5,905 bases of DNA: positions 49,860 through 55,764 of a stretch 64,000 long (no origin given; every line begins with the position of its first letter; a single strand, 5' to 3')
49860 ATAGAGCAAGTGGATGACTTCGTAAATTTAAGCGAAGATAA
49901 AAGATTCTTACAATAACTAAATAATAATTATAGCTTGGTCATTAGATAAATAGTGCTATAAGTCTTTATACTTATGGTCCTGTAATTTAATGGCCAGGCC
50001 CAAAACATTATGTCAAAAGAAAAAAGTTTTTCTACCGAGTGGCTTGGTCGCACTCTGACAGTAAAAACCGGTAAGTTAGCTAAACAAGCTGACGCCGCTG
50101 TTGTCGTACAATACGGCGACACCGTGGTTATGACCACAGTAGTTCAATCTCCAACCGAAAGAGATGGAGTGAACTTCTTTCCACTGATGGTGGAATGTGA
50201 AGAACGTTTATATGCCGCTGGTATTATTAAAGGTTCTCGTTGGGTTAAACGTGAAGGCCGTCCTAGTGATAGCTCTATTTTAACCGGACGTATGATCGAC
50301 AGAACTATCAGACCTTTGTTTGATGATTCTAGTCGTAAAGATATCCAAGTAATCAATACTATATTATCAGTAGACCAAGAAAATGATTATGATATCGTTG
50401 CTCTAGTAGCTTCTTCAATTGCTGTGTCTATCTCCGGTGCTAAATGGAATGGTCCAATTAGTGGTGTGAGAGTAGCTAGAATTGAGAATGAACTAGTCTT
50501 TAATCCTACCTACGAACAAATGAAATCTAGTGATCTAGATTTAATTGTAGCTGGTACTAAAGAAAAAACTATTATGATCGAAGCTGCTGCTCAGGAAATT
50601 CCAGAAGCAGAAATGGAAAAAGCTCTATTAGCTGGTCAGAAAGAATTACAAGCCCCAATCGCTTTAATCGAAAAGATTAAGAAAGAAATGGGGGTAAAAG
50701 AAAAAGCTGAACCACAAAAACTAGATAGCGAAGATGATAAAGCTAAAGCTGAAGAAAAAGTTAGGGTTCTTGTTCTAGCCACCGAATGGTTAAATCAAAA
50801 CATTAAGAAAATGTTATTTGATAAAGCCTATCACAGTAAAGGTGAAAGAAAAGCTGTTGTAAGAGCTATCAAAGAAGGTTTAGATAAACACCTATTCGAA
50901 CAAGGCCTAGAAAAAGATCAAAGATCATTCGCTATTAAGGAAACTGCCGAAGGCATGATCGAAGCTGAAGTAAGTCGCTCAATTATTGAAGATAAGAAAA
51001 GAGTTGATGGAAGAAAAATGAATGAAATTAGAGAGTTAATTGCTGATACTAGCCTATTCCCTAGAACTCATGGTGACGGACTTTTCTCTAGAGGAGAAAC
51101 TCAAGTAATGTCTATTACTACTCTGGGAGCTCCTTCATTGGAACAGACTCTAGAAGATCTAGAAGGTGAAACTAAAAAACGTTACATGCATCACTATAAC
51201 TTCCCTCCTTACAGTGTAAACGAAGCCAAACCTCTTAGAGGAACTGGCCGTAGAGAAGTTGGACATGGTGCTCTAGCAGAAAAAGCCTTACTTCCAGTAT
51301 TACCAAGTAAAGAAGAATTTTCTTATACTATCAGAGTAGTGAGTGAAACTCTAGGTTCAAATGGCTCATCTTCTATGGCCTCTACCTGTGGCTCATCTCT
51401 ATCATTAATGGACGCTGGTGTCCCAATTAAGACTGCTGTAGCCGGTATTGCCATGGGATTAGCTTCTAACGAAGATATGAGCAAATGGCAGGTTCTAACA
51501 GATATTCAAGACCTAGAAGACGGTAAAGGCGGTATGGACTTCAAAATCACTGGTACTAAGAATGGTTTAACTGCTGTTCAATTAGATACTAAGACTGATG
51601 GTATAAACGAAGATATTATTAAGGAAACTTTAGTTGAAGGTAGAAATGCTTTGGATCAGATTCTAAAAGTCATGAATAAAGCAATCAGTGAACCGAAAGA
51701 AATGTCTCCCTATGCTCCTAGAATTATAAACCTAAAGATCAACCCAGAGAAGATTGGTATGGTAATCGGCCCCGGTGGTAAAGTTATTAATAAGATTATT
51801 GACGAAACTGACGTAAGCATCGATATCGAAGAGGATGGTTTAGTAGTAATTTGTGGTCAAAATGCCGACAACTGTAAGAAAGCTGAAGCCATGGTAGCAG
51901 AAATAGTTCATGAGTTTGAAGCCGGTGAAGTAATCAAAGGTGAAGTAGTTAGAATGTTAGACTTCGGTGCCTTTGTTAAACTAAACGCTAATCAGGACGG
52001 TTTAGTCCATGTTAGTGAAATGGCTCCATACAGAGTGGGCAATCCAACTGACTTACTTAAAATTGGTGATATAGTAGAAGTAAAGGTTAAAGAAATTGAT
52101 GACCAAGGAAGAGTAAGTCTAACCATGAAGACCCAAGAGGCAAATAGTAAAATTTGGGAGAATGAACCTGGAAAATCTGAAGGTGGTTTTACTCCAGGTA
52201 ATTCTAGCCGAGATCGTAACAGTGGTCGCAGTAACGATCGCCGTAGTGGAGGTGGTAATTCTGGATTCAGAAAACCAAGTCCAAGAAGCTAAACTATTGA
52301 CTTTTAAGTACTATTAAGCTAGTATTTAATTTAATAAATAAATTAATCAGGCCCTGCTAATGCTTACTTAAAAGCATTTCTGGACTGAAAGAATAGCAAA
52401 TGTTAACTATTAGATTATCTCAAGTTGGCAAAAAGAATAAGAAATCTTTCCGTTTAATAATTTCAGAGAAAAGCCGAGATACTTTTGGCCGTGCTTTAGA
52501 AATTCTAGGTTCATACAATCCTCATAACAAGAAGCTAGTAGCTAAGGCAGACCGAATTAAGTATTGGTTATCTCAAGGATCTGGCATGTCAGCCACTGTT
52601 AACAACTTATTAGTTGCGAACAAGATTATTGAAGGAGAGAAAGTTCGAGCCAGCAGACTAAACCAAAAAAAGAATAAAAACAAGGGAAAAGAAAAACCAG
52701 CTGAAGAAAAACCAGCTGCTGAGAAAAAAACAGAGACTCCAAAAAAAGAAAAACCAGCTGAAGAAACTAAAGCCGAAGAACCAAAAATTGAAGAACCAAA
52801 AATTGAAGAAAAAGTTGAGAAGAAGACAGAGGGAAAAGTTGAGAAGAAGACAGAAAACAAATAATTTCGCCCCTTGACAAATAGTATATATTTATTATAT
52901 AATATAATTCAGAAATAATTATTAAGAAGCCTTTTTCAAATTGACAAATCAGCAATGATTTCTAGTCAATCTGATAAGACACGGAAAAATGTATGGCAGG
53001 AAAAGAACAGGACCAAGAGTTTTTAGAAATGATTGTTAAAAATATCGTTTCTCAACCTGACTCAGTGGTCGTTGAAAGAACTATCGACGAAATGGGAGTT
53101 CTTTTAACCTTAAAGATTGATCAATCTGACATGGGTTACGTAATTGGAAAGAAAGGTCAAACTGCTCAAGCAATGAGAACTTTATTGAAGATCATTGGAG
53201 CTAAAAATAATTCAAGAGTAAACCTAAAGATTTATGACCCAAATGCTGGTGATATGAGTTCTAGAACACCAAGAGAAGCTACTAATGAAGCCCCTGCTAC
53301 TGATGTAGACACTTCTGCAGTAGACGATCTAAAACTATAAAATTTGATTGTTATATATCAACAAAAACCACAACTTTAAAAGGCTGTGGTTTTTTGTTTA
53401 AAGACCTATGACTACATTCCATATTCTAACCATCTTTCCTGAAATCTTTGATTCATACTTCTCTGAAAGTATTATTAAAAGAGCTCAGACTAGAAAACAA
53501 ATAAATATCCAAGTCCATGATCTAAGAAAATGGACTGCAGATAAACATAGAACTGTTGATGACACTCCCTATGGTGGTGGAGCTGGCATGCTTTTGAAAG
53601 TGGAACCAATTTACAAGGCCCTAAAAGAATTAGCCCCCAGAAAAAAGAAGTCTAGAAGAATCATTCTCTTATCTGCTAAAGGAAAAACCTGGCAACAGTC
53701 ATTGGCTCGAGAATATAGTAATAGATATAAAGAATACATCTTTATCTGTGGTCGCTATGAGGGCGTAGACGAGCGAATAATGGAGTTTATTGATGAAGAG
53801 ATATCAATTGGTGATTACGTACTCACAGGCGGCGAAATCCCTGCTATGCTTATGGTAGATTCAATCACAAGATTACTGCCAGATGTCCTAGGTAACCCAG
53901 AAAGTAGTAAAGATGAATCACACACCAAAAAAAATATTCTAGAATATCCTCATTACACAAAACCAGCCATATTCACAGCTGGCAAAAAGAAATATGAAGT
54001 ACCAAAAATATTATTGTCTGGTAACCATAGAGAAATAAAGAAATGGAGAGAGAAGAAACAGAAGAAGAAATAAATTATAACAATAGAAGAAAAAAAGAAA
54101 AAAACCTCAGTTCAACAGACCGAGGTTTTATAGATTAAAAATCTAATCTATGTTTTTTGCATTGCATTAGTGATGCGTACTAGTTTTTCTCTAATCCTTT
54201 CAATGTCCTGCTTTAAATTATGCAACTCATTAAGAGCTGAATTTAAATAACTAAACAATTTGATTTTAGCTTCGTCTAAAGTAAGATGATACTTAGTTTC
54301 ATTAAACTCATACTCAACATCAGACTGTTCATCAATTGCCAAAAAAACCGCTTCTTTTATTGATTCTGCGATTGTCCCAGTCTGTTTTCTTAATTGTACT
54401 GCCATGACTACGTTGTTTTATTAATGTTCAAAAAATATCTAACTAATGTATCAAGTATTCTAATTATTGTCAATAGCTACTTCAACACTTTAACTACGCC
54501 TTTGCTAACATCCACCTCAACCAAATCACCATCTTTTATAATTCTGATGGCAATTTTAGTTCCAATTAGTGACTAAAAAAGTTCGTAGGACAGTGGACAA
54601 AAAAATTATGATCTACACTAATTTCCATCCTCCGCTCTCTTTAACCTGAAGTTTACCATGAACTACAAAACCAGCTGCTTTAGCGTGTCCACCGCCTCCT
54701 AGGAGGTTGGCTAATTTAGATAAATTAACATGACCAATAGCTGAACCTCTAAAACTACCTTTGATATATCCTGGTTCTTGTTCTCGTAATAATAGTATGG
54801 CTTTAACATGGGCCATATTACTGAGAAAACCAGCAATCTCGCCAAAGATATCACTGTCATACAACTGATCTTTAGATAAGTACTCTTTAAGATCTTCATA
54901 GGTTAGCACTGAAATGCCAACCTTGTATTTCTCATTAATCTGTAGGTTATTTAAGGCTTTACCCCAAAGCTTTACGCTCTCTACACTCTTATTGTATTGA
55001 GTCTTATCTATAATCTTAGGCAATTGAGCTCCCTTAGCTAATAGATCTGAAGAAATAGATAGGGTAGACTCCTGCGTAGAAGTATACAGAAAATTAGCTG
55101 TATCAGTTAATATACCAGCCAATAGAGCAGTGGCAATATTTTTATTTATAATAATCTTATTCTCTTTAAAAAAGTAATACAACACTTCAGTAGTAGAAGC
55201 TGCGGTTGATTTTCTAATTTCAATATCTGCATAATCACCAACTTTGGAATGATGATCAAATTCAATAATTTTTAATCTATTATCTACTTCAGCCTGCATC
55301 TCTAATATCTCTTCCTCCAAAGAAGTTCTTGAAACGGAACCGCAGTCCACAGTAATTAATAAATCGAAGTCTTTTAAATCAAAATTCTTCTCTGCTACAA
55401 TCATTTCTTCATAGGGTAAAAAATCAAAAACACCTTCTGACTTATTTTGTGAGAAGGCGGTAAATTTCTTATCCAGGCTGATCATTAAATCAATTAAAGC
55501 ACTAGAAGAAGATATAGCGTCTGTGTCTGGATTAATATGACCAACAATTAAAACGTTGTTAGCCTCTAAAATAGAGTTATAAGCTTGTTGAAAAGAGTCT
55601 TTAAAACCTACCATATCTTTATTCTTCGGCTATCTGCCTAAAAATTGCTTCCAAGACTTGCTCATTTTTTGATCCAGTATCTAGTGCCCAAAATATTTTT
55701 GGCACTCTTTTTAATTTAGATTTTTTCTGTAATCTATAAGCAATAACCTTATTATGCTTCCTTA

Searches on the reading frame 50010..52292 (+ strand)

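Call 69: search_protein_families(library=pfam, proteins=[window:50010-52292:+], max_evalue=0.0001)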
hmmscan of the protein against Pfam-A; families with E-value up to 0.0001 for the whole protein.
window:50010-52292:+ (760 aa): 4 families
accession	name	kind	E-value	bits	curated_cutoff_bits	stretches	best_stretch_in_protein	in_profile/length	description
PF01138.27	RNase_PH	-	8.2e-46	156.1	25.5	2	14-143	3-128/130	3' exoribonuclease family, domain 1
PF03725.20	RNase_PH_C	-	3.3e-19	69.1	20.8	1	148-211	1-66/67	3' exoribonuclease family, domain 2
PF00575.29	S1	-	8.2e-17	61.8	22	1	635-707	1-74/74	S1 RNA binding domain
PF00013.35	KH_1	-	1.4e-12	47.6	21.5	1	574-630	3-65/66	KH domain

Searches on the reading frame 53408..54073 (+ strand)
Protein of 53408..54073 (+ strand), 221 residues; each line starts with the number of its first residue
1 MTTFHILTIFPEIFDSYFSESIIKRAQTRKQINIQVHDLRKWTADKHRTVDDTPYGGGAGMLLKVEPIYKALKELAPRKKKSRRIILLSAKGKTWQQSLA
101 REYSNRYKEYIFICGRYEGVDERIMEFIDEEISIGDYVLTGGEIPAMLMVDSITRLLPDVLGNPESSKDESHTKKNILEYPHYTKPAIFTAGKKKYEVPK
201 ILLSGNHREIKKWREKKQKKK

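Call 69: search_protein_families(library=pfam, proteins=[window:53408-54073:+], max_evalue=0.0001)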
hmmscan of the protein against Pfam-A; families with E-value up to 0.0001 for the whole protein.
window:53408-54073:+ (221 aa): 1 family
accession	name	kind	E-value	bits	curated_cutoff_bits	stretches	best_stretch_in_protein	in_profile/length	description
PF01746.26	tRNA_m1G_MT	-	3.4e-53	180.7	27.3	1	24-220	2-188/195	tRNA (Guanine-1)-methyltransferase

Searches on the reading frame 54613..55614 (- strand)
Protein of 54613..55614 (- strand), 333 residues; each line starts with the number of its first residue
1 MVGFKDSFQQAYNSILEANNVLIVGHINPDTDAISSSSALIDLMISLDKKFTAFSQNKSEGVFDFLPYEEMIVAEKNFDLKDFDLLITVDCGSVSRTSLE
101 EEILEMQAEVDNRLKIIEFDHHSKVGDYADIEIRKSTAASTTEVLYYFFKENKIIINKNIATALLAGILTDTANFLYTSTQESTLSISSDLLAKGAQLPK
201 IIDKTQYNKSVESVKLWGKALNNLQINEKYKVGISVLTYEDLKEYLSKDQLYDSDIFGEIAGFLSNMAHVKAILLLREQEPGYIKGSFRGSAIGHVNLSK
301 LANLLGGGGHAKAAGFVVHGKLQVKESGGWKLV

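Call 69: search_protein_families(library=pfam, proteins=[window:54613-55614:-], max_evalue=0.0001)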
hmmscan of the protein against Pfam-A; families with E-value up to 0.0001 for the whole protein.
window:54613-55614:- (333 aa): 2 families
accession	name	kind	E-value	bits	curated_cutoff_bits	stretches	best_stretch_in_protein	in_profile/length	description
PF01368.27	DHH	-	8.5e-21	75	28.1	1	20-168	1-125/125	DHH family, N-terminal domain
PF02272.25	DHHA1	-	4.2e-12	46.9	25.9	1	249-324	10-89/102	DHHA1 domain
